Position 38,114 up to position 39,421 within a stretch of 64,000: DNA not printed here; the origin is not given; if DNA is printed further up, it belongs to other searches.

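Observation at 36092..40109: waaP embedded in a non-canonical module: Pol-beta nucleotidyltransferase + NPP/alkaline-phosphatase-superfamily enzyme + GT2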

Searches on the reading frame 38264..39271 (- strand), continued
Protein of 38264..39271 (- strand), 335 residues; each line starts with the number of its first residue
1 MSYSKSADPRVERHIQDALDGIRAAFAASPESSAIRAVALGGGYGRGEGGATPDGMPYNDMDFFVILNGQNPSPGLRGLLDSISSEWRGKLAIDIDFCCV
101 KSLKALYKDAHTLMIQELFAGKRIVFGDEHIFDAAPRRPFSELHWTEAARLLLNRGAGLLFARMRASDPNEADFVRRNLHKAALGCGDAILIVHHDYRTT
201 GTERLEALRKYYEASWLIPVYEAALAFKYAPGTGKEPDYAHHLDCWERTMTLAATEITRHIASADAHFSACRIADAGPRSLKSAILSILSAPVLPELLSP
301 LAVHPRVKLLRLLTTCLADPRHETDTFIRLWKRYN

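Call 51: find_encoding_contigs(protein=P0065, flank=10000, max_places=1)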
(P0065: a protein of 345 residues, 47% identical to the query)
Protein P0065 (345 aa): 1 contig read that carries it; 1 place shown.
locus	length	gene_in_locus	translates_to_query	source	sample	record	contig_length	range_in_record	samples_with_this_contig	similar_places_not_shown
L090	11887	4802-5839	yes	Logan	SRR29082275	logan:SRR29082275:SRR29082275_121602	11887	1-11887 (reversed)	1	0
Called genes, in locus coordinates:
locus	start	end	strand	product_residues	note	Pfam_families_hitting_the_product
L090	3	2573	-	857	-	?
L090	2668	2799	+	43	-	-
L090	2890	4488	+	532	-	PF00072:Response_reg, PF07228:SpoIIE, PF13581:HATPase_c_2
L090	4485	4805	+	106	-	PF01627:Hpt (weak)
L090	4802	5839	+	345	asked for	-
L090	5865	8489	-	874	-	PF02927:CelD_N, PF00759:Glyco_hydro_9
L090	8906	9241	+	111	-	PF01740:STAS, PF13466:STAS_2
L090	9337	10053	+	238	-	PF02397:Bac_transf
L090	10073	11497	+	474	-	PF25084:LbH_EIF2B (weak), PF00132:Hexapep (weak), PF25087:GMPPB_C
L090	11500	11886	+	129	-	?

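Call 53: search_protein_families(library=ncbifam, proteins=[L088:13931-14968:+, L088:14995-15993:+, L088:17215-18567:-, L081:18248-20221:-, L081:11058-12833:+, L081:12830-13666:+], max_evalue=0.01)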
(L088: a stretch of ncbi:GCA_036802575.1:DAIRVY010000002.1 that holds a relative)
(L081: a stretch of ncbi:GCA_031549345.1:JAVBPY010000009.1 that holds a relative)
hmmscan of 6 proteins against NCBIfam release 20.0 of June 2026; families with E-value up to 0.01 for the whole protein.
L088:13931-14968:+ (345 aa): 0 families

L088:14995-15993:+ (332 aa): 0 families

L088:17215-18567:- (450 aa): 1 family
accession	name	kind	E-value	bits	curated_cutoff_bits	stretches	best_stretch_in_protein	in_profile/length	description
TIGR03097.1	PEP_O_lig_1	hypoth_equivalog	5.1e-10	38.8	188.1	1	43-376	25-346/408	putative O-glycosylation ligase, exosortase A system-associated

L081:18248-20221:- (657 aa): 5 families
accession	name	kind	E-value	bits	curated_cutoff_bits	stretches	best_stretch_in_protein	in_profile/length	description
TIGR03007.1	pepcterm_ChnLen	equivalog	2.4e-19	69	278.85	1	204-454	216-464/498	XrtA system polysaccharide chain length determinant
TIGR03017.1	EpsF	equivalog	4.2e-16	58.7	422.75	1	137-449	128-442/444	chain length determinant protein EpsF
TIGR01006.1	polys_exp_MPA1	subfamily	1.8e-10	40.7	296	1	383-453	154-224/226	CspC family polysaccharide chain length determinant protein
TIGR01005.1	eps_transp_fam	subfamily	8.4e-05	20.9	411.7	1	122-461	137-488/754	exopolysaccharide transport protein family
NF041864.1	EpsV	equivalog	0.0034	16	800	0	288-448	321-479/484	PCP family exopolysaccharide biosynthesis protein EpsV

L081:11058-12833:+ (591 aa): 0 families

L081:12830-13666:+ (278 aa): 1 family
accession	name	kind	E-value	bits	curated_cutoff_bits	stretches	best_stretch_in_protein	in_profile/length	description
TIGR00859.1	ENaC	subfamily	0.0014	17.3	428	1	86-215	61-191/596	sodium channel transporter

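Call 54: search_solved_structures(query=A1, max_evalue=10, show_alignments=2)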
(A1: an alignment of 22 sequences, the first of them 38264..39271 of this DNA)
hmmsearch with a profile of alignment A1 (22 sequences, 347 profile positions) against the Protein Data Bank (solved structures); distinct sequences matched with E-value up to 10: 6.
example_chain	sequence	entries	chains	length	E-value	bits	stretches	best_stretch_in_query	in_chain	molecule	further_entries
6jda_A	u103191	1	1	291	0.25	13.7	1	8-58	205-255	N-acetylmannosamine kinase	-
6jdo_A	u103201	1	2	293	0.25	13.7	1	8-57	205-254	N-acetylmannosamine kinase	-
6jdh_A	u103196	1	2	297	0.26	13.7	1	8-58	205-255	N-acetylmannosamine kinase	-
6sxj_A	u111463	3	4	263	0.45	12.9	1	52-91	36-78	Streptomycin 3''-adenylyltransferase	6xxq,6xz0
2jq9_A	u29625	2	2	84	0.53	12.6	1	238-299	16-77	Vacuolar protein sorting-associating protein 4A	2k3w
2aa4_A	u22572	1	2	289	0.71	12.2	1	8-51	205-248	Putative N-acetylmannosamine kinase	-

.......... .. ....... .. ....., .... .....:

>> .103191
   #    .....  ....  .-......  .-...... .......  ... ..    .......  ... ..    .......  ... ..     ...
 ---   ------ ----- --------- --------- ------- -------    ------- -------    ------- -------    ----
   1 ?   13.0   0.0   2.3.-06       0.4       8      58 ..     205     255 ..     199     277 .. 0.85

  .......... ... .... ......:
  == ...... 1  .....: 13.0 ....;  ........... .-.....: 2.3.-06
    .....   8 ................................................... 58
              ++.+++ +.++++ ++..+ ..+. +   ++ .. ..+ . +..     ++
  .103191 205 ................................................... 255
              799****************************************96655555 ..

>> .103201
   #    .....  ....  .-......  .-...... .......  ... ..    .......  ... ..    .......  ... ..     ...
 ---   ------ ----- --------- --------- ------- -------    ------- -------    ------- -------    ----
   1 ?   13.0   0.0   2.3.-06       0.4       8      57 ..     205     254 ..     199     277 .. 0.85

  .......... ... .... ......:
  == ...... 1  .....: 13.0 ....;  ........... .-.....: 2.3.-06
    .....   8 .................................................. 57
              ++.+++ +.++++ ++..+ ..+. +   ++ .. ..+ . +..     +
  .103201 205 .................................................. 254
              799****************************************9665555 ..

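Call 66: search_protein_representatives(alignment_id=A1)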
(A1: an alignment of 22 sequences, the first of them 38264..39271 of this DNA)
Query: 22 sequences, 347 profile positions. Proteins with E-value up to 0.001 (for the whole library): 2578; up to 1e-10: 1693; up to 1e-30: 613. The best 150 are listed.
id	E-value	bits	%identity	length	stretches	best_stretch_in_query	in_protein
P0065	7.5e-130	449.6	-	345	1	4-347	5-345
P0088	1.3e-128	445.5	-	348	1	2-347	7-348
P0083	9.6e-125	432.8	-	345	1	1-347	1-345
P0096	2.3e-124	431.5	-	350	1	1-347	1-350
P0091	4.4e-122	424.0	-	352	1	3-347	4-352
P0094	9.9e-122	422.8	-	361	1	3-347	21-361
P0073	3.9e-121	420.9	-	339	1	4-347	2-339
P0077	9.3e-119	413.1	-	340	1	4-347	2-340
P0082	4.4e-117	407.6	-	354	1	2-347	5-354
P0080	2.3e-114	398.6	-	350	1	1-347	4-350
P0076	1.1e-110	386.6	-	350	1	2-347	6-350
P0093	1.4e-110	386.2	-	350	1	3-347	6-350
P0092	1.3e-109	383.0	-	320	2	4-261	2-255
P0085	1.6e-109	382.7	-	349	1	3-347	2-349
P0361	1.6e-108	379.4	-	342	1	4-347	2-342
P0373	5.8e-88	311.8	-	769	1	14-347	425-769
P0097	6.2e-77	275.5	-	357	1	1-262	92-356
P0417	6.9e-69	249.1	-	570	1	3-347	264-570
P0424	3.2e-66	240.3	-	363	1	16-221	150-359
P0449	4.3e-64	233.3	-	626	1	5-294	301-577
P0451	7.3e-64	232.5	-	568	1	4-347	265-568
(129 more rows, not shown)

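Call 67: search_protein_families(library=pfam, proteins=[P0373, P0417, P0451, P0449, P0424, P0097], max_evalue=0.01)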
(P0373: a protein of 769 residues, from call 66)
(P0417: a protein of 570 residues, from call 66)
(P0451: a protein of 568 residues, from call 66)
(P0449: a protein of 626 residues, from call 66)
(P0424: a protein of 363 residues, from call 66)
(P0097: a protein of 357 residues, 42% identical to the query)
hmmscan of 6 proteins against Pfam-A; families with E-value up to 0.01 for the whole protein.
P0373 (769 aa): 3 families
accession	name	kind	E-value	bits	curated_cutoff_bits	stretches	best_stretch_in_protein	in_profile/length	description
PF25084.1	LbH_EIF2B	-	1.4e-07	31.9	54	1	184-264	2-81/105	EIF2B subunit epsilon LbH domain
PF00132.30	Hexapep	-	0.00023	21.2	27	0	186-218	2-34/36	Bacterial transferase hexapeptide (six repeats)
PF24894.1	Hexapep_GlmU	-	0.0025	18.3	23.3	0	222-267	35-80/104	GlmU-like, C-terminal hexapeptide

P0417 (570 aa): 3 families
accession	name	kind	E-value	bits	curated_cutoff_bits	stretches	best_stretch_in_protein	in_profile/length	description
PF00132.30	Hexapep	-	7.4e-05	22.7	27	0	166-193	2-29/36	Bacterial transferase hexapeptide (six repeats)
PF25084.1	LbH_EIF2B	-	0.0043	17.5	54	1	153-220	9-75/105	EIF2B subunit epsilon LbH domain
PF01909.29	NTP_transf_2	-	0.0063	17.3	21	0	297-366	14-79/93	Nucleotidyltransferase domain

P0451 (568 aa): 3 families
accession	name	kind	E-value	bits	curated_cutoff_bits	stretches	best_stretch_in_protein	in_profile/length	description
PF25084.1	LbH_EIF2B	-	4.4e-12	46.4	54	1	148-220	4-76/105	EIF2B subunit epsilon LbH domain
PF24894.1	Hexapep_GlmU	-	3.2e-08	34.1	23.3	2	176-220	28-72/104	GlmU-like, C-terminal hexapeptide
PF00132.30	Hexapep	-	3.6e-05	23.7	27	1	147-181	1-35/36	Bacterial transferase hexapeptide (six repeats)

P0449 (626 aa): 2 families
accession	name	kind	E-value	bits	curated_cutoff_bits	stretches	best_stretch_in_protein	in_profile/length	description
PF00132.30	Hexapep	-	2.8e-08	33.6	27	1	196-231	1-36/36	Bacterial transferase hexapeptide (six repeats)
PF25084.1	LbH_EIF2B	-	4.5e-05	23.8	54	1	186-251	11-75/105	EIF2B subunit epsilon LbH domain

P0424 (363 aa): 0 families

P0097 (357 aa): 1 family
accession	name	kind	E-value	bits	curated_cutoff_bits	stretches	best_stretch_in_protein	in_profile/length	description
PF12021.13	DUF3509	-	0.0069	16.7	25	0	85-132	30-77/87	Protein of unknown function (DUF3509)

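Call 75: fold_search(model_id=the predicted structure, library=pdb)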
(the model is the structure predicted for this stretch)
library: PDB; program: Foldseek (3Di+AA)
matches with E <= 10: 412; with E <= 0.001: 0
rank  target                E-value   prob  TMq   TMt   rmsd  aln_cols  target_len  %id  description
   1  6fzb_B                3.5e-03  1.00  0.44  0.54   8.9       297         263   12  AadA in complex with ATP, magnesium and streptomycin (released 2018-06-13)
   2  5lpa_A                3.5e-03  1.00  0.45  0.55   8.0       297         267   12  AadA E87Q in complex with ATP, calcium and dihydrostreptomycin (released 2018-01-17)
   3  6un8_A                3.6e-03  1.00  0.34  0.42   7.8       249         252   12  Wild type ANT bound to neomycin (released 2020-05-06)
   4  5luh_A                3.8e-03  1.00  0.44  0.54   9.2       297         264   12  AadA E87Q in complex with ATP, calcium and streptomycin (released 2018-01-17)
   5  5luh_B                4.8e-03  1.00  0.44  0.53   9.2       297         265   12  AadA E87Q in complex with ATP, calcium and streptomycin (released 2018-01-17)
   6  6fzb_A                6.1e-03  1.00  0.45  0.55   8.8       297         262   12  AadA in complex with ATP, magnesium and streptomycin (released 2018-06-13)
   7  1kan_A                6.1e-03  1.00  0.33  0.41   7.8       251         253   12  MOLECULAR STRUCTURE OF KANAMYCIN NUCLEOTIDYLTRANSFERASE DETERMINED TO 3.0-ANGSTROMS RESOLUTION (released 1994-08-31)
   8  6p01_A                7.1e-03  1.00  0.35  0.43   7.9       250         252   12  Apo structure of the E52D mutant of ANT-4 (released 2020-01-29)
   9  6xz0                  9.0e-03  1.00  0.39  0.50   8.6       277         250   11  Crystal structure of spectinomycin adenyltransferase AAD(9) from Enterococcus faecialis with spectinomycin (released 2020-04-15)
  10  5g4a_B                9.5e-03  1.00  0.43  0.53   7.9       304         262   12  AadA in complex with ATP and magnesium (released 2017-11-29)
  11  5g4a_A                9.5e-03  1.00  0.41  0.50  10.4       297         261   12  AadA in complex with ATP and magnesium (released 2017-11-29)
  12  6sxj                  9.5e-03  1.00  0.37  0.47   9.1       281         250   11  Crystal structure of spectinomycin adenyltransferase AAD(9) from Enterococcus faecialis (released 2020-04-15)
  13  3jyy_B                1.1e-02  0.98  0.30  0.35   9.3       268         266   14  SeMet LinB complexed with PPi (released 2009-11-03)
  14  4cs6                  1.3e-02  1.00  0.39  0.47  10.5       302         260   12  Crystal structure of AadA - an aminoglycoside adenyltransferase (released 2015-03-25)
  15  6nmk_A                1.3e-02  0.99  0.32  0.39   8.3       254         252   12  Binary complex structure of the T130K mutant of ANT-4'' with Neomycin (released 2020-01-15)
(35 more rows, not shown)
